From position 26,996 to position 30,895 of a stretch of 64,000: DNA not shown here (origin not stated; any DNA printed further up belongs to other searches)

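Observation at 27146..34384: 2412-aa N-terminally anchored protein made of many Ig-like units, with no recognisable anchor, enzyme or known adhesin tip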

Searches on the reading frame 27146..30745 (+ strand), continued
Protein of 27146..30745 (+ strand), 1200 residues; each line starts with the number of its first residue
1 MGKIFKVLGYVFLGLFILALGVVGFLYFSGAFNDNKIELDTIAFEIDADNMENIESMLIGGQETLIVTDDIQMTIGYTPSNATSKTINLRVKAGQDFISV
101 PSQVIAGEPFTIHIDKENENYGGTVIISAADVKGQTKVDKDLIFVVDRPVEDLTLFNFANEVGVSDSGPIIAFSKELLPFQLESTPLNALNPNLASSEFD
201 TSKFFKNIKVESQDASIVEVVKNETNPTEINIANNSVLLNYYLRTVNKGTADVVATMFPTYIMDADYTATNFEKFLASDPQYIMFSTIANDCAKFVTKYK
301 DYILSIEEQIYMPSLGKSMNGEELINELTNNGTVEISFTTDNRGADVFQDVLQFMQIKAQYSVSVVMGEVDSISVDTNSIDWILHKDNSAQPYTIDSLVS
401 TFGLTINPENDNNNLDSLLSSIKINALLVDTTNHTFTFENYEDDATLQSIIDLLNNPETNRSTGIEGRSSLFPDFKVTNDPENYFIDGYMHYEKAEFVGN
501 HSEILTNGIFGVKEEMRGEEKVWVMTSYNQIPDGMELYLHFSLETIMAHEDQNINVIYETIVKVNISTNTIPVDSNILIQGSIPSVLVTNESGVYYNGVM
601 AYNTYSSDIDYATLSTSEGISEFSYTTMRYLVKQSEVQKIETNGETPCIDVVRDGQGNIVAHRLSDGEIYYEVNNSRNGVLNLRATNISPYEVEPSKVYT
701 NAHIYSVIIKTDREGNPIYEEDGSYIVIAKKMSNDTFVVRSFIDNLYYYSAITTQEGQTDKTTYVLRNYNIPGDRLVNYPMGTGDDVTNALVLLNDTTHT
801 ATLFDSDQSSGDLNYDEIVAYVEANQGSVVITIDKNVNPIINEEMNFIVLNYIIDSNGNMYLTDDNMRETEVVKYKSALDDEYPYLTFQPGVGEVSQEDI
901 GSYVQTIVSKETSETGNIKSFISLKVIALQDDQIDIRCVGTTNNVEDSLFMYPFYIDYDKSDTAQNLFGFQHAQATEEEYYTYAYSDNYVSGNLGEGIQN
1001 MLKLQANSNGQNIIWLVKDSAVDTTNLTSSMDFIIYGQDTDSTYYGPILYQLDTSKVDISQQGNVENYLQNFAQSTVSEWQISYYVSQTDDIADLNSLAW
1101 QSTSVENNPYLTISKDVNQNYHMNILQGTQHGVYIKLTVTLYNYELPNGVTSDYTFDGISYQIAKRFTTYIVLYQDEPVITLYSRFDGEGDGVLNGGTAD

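Call 73: fold_search(model_id=the predicted structure, library=pdb)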
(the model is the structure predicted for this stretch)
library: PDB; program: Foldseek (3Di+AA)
matches with E <= 10: 1707; with E <= 0.001: 0
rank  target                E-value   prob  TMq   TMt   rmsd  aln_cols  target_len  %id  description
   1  3i2c_L                4.7e-02  0.25  0.04  0.16  22.9       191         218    8  Crystal structure of anti-IL-23 antibody CNTO4088 (released 2009-07-07)
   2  8v2e_E                8.5e-02  0.21  0.04  0.17  20.9       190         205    8  Crystal structure of B055 scaffold boost immunogen in complex with a mature 10E8 Fab (released 2024-06-12)
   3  7jr7_F                8.5e-02  0.21  0.04  0.16  21.1       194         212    9  Cryo-EM structure of ABCG5/G8 in complex with Fab 2E10 and 11F4 (released 2021-04-07)
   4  3bgf_C                9.5e-02  0.20  0.03  0.15  20.1       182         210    9  X-ray crystal structure of the SARS coronavirus spike receptor binding domain in complex with F26G19 Fab (released 2008-12-02)
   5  5kvg_L                1.0e-01  0.20  0.03  0.15  20.0       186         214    9  Zika specific antibody, ZV-67, bound to ZIKA envelope DIII (released 2016-08-03)
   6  8wrd_L                1.2e-01  0.20  0.03  0.15  19.2       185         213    8  Human VMAT2 in the apo state (released 2024-09-25)
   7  3u7y_L                1.3e-01  0.16  0.04  0.15  21.4       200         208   10  Structure of NIH45-46 Fab in complex with gp120 of 93TH057 HIV (released 2011-11-16)
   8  5bjz_H                1.3e-01  0.15  0.03  0.14  20.2       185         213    9  Crystal structure of maltose binding protein in complex with an allosteric synthetic antibody (released 2018-01-17)
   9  4od1_L                1.4e-01  0.15  0.04  0.16  20.1       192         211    8  Crystal structure of human Fab CAP256-VRC26.03, a potent V1V2-directed HIV-1 neutralizing antibody (released 2014-02-26)
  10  4jkp_L                1.5e-01  0.14  0.03  0.15  21.4       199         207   11  Restricting HIV-1 Pathways for Escape using Rationally-Designed Anti-HIV-1 Antibodies (released 2013-05-15)
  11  7mmo_B                1.5e-01  0.14  0.04  0.15  21.2       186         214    9  LY-CoV1404 neutralizing antibody against SARS-CoV-2 (released 2021-05-12)
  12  4al8_L                1.6e-01  0.16  0.03  0.15  20.1       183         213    8  Structure of Dengue virus DIII in complex with Fab 2H12 (released 2012-06-06)
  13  3hfm_L                1.6e-01  0.16  0.04  0.15  20.2       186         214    8  STRUCTURE OF AN ANTIBODY-ANTIGEN COMPLEX. CRYSTAL STRUCTURE OF THE HY/HEL-10 FAB-LYSOZYME COMPLEX (released 1989-07-12)
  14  2gfb_A                1.6e-01  0.15  0.03  0.15  20.2       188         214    8  CRYSTAL STRUCTURE OF A CATALYTIC FAB HAVING ESTERASE-LIKE ACTIVITY (released 1994-09-30)
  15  8t60_L                1.6e-01  0.14  0.03  0.15  20.5       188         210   11  CryoEM structure of an inward-facing MelBSt at a Na(+)-bound and sugar low-affinity conformation (released 2024-02-28)
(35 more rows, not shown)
